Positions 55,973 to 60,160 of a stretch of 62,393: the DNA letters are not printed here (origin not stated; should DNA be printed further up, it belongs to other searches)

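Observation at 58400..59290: ~300-aa four-repeat insertion inside NBD2 of a ClpC/ClpB-type AAA+ protein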

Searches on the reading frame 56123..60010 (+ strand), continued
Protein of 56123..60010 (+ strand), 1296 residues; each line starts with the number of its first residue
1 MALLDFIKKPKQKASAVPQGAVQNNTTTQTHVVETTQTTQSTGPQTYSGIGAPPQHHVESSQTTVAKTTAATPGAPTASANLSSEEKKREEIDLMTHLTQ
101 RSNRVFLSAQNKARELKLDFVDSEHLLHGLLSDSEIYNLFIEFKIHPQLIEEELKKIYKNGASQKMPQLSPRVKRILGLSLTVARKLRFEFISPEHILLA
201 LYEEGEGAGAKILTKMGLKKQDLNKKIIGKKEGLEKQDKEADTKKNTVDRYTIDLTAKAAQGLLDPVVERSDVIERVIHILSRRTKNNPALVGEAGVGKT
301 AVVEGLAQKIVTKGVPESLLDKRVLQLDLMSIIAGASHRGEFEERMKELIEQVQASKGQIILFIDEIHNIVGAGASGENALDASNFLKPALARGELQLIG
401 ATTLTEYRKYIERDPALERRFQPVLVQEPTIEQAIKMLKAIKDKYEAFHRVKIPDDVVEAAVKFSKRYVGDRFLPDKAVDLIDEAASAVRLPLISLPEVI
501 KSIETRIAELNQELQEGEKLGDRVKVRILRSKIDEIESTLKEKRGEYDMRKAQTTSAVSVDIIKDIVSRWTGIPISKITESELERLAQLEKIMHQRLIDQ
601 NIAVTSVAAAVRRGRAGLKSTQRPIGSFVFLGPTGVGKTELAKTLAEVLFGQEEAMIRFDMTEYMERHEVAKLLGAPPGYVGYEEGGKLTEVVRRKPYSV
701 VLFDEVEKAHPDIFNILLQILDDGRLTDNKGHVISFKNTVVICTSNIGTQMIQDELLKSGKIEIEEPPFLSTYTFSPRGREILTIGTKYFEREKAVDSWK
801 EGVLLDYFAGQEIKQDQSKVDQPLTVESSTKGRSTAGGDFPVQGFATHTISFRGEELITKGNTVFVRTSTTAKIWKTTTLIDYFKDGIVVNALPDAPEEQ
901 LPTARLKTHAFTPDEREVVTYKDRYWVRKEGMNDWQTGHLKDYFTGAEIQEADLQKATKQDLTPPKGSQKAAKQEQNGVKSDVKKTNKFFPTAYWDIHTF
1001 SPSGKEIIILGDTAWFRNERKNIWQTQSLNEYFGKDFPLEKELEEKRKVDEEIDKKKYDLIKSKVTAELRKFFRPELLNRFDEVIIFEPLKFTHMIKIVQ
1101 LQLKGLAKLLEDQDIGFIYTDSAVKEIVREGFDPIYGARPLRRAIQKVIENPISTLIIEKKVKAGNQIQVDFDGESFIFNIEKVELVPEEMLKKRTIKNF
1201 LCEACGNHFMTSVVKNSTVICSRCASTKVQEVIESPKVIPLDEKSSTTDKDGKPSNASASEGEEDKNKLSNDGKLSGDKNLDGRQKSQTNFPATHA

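Call 64: list_cluster_members(proteins=[P0022, P0144, P0146, P0155, P0158, P0161, P0172, P0180, P0182, P0157])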
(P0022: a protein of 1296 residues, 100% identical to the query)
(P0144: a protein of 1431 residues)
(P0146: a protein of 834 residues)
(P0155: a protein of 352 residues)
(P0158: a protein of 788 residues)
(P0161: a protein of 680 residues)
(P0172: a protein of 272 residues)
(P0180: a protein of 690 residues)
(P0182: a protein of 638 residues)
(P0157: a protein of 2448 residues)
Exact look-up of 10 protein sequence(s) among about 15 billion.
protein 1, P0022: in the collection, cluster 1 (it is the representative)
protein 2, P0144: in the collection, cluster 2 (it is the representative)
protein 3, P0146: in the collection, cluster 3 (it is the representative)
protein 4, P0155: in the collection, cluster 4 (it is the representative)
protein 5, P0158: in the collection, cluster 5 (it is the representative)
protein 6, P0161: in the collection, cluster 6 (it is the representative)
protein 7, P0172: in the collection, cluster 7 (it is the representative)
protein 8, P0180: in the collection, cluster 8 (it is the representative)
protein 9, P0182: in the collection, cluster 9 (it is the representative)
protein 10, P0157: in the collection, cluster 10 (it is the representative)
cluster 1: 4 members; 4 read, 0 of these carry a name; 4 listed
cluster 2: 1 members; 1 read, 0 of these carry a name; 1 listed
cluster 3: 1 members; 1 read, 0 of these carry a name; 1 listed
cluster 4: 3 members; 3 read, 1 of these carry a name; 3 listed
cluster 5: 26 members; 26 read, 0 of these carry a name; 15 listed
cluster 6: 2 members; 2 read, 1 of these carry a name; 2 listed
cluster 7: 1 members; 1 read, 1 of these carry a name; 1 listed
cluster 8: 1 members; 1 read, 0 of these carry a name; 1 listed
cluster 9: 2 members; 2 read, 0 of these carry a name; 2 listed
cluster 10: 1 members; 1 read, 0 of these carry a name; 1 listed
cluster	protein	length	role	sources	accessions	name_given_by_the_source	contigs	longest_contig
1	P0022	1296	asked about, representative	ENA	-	-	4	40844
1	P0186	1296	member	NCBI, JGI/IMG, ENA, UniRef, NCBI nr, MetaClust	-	-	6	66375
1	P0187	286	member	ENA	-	-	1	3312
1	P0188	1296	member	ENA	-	-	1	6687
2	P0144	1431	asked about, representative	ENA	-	-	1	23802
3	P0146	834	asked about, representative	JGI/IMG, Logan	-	-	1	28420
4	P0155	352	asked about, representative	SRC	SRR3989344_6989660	-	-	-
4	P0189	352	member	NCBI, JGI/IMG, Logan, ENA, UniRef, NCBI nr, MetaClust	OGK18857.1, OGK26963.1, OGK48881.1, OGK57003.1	hypothetical protein A3D80_03140 [Candidatus Roizmanbacteria bacterium ... | ATPase AAA-type core domain-containing protein n=1 Tax=Candidatus Roizmanbacteria ... | MAG: hypothetical protein A2799_02190 [Candidatus Roizmanbacteria bacterium ...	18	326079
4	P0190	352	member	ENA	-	-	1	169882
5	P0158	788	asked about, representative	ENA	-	-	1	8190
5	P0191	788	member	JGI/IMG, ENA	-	-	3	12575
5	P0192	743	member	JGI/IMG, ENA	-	-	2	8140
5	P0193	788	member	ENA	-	-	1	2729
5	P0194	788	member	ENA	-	-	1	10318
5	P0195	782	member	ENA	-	-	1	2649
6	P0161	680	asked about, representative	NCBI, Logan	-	-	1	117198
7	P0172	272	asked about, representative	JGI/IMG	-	hypothetical protein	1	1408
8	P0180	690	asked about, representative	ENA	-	-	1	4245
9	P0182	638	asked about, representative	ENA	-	-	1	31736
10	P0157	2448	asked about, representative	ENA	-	-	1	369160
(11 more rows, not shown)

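Call 69: search_protein_families(library=padloc, proteins=[window:56123-60010:+], max_evalue=0.01)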
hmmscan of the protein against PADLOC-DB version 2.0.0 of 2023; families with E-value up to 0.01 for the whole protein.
window:56123-60010:+ (1296 aa): 11 families
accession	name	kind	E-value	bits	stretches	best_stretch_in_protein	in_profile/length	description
PDLC04606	PDC-M37B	-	1.1e-36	124.9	1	574-755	123-302/390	-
PDLC04605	PDC-M37B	-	2e-30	104.4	1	575-753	254-430/518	-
PDLC03838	DolB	-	9.4e-27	92.2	2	576-749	120-280/375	-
PDLC00915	TRIP13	-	5e-09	34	1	291-371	68-146/302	TRIP13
PDLC04140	mad8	-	5.4e-06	24.1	1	629-675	31-75/314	mads_8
PDLC00914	TRIP13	-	5.8e-06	24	0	291-370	76-155/302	TRIP13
PDLC04232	IetA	-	1.2e-05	22.9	0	282-370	112-186/330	-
PDLC02195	IetA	-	0.0003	18.2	1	503-648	11-160/395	-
PDLC02630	DrmD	-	0.00066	17.3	0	284-408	99-210/260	DrmD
PDLC04787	PDC-S01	-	0.0027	14.6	1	266-370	9-104/412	-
PDLC04235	PDC-M01A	-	0.0041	14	0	281-314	181-214/510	-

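Call 75: find_encoding_contigs(protein=P0189, flank=8000, max_places=3)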
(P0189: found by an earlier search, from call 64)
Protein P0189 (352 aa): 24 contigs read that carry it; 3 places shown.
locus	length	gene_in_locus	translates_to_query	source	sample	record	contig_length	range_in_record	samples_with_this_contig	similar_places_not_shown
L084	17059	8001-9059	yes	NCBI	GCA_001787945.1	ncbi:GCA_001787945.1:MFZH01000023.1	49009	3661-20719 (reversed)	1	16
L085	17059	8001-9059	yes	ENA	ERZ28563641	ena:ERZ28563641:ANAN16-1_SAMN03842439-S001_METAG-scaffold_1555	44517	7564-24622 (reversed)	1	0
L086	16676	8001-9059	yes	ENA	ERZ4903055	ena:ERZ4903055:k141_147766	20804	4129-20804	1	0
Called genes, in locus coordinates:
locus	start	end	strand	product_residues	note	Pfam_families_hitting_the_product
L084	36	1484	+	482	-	-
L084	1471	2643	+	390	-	-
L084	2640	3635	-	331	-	PF07726:AAA_3 (faint), PF00004:AAA, PF07728:AAA_5 (weak), PF22667:Lon_lid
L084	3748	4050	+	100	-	PF00166:Cpn10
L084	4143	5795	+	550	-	PF00118:Cpn60_TCP1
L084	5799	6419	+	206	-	PF12844:HTH_19 (faint), PF13413:HTH_25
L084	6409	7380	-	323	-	PF01073:3Beta_HSD, PF01370:Epimerase, PF02719:Polysacc_synt_2, PF04321:RmlD_sub_bind, PF07993:NAD_binding_4, PF16363:GDP_Man_Dehyd, PF13460:NAD_binding_10 (weak)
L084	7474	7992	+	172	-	PF00908:dTDP_sugar_isom (weak)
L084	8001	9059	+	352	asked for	PF07724:AAA_2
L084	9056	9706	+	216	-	-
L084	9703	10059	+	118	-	PF18895:T4SS_pilin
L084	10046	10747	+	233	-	PF00696:AA_kinase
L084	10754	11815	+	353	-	PF02463:SMC_N, PF13175:AAA_15, PF13476:AAA_23 (weak), PF13555:AAA_29 (weak), PF13304:AAA_21 (faint)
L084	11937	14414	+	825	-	PF00690:Cation_ATPase_N, PF00122:E1-E2_ATPase, PF00702:Hydrolase, PF13246:Cation_ATPase, PF00689:Cation_ATPase_C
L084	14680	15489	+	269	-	PF01464:SLT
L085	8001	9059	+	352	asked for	PF07724:AAA_2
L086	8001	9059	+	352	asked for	PF07724:AAA_2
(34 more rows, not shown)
